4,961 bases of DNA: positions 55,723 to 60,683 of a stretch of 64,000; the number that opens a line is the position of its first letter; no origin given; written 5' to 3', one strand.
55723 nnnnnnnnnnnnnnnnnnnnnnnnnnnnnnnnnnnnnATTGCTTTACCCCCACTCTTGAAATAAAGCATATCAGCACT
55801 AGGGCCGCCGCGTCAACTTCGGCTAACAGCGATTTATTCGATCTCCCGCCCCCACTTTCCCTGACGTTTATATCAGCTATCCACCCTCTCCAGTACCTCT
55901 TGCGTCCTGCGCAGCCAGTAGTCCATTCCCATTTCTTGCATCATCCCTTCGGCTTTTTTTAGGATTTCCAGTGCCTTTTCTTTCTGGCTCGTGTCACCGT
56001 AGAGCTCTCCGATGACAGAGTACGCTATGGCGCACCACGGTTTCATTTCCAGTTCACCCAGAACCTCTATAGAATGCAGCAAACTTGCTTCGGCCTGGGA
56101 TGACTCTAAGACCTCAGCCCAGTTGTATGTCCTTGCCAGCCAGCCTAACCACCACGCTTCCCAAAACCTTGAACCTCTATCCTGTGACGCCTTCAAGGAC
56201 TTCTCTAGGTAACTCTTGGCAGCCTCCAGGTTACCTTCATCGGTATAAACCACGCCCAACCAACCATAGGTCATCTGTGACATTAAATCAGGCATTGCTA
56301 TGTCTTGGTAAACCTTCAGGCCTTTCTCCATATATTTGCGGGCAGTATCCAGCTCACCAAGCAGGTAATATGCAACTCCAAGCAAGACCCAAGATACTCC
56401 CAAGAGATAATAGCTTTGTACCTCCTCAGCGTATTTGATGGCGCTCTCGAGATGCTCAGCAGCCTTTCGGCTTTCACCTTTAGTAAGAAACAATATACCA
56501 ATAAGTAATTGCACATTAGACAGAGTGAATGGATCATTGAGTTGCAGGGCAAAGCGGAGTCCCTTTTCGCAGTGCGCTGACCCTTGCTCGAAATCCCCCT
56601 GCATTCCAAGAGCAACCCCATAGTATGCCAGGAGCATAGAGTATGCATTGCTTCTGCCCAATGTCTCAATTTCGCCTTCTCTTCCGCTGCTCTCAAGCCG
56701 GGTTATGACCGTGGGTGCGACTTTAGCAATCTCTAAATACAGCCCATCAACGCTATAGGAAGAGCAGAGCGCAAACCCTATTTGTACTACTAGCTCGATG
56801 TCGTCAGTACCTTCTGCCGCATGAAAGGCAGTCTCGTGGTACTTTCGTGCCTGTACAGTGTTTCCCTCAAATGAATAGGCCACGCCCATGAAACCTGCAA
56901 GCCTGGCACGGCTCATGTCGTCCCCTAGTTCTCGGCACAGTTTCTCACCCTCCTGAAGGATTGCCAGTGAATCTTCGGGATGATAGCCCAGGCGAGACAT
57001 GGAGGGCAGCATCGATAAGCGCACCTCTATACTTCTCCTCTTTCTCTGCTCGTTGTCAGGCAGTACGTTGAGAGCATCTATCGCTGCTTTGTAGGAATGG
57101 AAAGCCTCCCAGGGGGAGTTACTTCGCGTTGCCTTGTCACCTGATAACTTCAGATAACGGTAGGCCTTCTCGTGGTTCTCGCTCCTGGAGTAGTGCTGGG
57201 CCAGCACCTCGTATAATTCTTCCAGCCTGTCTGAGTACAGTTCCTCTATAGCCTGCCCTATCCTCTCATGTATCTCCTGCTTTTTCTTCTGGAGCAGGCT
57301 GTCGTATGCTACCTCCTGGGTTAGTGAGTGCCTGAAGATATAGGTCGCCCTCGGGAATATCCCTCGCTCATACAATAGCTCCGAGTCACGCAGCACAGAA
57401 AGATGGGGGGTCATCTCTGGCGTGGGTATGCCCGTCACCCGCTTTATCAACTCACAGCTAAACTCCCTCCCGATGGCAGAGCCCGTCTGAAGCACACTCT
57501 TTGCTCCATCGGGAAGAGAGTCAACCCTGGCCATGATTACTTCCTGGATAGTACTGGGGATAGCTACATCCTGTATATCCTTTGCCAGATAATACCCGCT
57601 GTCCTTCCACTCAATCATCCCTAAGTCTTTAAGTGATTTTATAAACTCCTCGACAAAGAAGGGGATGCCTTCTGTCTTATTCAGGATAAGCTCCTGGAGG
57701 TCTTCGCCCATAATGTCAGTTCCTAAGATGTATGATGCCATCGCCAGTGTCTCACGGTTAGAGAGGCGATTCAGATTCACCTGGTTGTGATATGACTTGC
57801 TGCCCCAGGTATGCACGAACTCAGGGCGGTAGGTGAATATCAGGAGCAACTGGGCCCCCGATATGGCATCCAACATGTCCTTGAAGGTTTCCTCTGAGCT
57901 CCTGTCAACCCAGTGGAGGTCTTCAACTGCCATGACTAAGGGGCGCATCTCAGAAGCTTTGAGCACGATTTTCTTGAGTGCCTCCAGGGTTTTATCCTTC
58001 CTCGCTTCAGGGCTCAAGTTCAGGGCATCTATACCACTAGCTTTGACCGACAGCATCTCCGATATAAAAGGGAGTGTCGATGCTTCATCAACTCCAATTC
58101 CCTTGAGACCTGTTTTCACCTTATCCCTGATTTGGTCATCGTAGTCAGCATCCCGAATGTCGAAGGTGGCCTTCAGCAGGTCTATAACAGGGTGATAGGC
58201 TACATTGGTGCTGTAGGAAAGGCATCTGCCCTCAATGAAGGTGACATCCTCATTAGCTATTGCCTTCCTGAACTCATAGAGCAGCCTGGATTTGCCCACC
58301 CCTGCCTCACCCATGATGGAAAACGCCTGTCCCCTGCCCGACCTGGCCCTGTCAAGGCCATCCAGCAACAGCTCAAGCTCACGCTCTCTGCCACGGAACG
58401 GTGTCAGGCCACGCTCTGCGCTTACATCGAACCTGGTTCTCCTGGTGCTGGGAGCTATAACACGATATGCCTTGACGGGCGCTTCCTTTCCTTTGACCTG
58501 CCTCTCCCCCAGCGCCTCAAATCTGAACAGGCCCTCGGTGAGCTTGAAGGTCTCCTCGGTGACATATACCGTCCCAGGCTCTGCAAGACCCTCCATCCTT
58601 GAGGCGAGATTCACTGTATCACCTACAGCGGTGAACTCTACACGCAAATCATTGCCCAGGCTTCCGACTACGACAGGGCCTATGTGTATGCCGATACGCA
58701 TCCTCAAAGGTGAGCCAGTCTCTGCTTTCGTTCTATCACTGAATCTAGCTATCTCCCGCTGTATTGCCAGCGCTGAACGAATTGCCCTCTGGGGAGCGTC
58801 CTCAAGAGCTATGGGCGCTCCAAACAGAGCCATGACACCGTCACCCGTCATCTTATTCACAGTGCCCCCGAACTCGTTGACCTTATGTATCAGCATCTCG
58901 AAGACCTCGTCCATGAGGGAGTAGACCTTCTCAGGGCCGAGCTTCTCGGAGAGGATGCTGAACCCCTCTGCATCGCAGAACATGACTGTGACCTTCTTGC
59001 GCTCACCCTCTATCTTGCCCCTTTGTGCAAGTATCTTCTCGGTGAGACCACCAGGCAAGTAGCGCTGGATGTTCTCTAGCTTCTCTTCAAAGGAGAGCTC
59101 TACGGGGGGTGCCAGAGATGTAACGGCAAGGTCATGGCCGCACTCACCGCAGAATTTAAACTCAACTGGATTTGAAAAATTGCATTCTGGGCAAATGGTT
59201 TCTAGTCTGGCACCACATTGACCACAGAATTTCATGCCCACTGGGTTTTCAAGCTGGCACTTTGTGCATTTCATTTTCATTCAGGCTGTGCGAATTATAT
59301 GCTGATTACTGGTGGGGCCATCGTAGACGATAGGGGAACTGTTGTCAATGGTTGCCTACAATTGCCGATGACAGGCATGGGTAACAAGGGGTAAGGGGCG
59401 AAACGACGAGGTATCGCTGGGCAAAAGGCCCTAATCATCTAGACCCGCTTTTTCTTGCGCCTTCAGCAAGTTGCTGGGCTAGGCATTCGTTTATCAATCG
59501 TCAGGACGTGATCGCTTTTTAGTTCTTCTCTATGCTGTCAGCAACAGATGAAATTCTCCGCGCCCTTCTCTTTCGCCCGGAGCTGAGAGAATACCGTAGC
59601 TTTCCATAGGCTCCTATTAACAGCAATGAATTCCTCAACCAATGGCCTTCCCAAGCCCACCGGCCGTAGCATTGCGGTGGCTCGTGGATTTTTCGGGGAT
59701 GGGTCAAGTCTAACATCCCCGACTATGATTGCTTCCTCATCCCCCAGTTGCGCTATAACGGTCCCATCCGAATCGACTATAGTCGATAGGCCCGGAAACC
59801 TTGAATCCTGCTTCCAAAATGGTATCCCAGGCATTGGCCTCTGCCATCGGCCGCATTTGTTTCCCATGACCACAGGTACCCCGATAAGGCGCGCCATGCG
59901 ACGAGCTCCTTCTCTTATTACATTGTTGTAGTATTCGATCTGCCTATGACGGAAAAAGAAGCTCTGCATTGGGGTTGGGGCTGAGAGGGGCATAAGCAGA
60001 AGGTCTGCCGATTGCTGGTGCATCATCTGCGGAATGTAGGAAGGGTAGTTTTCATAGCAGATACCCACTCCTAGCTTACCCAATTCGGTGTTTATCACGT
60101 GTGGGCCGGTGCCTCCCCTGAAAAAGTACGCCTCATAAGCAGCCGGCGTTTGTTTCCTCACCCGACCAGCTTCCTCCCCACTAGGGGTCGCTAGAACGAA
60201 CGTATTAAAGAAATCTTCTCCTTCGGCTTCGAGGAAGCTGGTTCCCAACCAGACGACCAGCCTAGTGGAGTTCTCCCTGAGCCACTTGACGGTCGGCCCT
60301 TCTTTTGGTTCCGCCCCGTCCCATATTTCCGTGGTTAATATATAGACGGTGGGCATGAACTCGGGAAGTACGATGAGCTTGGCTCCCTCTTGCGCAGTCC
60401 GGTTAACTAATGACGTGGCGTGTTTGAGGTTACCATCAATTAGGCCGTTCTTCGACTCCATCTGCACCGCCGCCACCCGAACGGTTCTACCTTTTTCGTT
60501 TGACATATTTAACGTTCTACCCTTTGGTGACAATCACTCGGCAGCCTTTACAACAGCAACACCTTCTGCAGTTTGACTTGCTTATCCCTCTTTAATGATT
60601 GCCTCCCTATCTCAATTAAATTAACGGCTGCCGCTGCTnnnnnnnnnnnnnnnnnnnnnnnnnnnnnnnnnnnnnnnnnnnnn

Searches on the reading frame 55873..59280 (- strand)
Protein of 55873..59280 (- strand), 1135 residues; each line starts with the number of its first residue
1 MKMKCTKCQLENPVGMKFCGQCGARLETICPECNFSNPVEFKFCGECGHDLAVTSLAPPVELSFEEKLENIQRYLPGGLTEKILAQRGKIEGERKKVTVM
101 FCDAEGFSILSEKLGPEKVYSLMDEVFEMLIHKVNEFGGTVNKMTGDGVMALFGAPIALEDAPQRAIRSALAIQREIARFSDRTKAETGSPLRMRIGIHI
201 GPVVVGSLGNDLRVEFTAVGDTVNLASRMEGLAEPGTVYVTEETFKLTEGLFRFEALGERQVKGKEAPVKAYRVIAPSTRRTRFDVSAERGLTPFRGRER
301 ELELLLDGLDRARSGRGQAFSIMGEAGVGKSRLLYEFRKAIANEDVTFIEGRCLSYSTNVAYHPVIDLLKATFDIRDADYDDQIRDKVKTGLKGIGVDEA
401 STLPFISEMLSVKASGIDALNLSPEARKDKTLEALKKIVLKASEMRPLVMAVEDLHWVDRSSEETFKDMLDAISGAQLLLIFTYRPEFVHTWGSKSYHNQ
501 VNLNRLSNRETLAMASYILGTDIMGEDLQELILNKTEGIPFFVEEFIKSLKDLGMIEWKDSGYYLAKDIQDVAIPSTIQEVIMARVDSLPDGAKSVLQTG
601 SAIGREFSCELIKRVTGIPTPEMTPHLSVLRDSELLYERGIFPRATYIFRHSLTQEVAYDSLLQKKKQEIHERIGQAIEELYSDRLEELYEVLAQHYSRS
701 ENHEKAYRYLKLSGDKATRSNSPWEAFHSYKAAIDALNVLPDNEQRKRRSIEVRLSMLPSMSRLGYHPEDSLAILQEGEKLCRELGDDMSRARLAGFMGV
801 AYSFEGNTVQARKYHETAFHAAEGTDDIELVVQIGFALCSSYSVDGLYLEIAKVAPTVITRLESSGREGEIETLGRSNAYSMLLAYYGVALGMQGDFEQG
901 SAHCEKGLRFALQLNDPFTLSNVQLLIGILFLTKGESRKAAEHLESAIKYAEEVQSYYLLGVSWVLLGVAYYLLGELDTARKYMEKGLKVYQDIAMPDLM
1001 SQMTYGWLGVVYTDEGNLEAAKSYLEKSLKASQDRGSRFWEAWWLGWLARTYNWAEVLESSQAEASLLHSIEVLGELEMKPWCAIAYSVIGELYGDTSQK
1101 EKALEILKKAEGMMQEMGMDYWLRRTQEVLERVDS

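Call 43: search_protein_families(library=pfam, proteins=[window:55873-59280:-], max_evalue=0.00001)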
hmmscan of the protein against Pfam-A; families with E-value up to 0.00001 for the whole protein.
window:55873-59280:- (1135 aa): 10 families
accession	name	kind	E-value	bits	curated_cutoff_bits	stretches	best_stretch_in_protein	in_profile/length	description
PF00211.25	Guanylate_cyc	-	5.8e-28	98.2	21.9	1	95-272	7-179/183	Adenylate and Guanylate cyclase catalytic domain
PF13191.12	AAA_16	-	2.8e-25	90.2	32.6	1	294-481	1-167/167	AAA ATPase domain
PF13424.12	TPR_12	-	7.1e-23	81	30.1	1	963-1033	5-76/77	Tetratricopeptide repeat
PF17874.7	TPR_MalT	-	1.4e-12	48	45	1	885-1040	5-159/336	MalT-like TPR region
PF13181.12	TPR_8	-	3.8e-12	45.8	25.7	0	1005-1034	4-33/34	Tetratricopeptide repeat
PF00515.34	TPR_1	-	2.4e-11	43.4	27.8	0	963-992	3-32/34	Tetratricopeptide repeat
PF12773.13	DZR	-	1e-10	42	27.3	1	5-48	1-45/45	Double zinc ribbon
PF07719.23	TPR_2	-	1.1e-10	41.2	27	0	964-991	4-31/34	Tetratricopeptide repeat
PF13240.11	Zn_Ribbon_1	-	7.5e-09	35.5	25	0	4-26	1-23/23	zinc-ribbon domain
PF13374.12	TPR_10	-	1.8e-07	31.4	27.5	0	967-993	8-34/42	Tetratricopeptide repeat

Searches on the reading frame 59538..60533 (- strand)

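Call 43: search_protein_families(library=pfam, proteins=[window:59538-60533:-], max_evalue=0.00001)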
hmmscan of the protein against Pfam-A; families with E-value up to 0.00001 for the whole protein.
window:59538-60533:- (331 aa): 1 family
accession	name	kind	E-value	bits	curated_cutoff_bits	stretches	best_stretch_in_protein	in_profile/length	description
PF00795.27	CN_hydrolase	-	7.8e-32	111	23.2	1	19-276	1-248/256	Carbon-nitrogen hydrolase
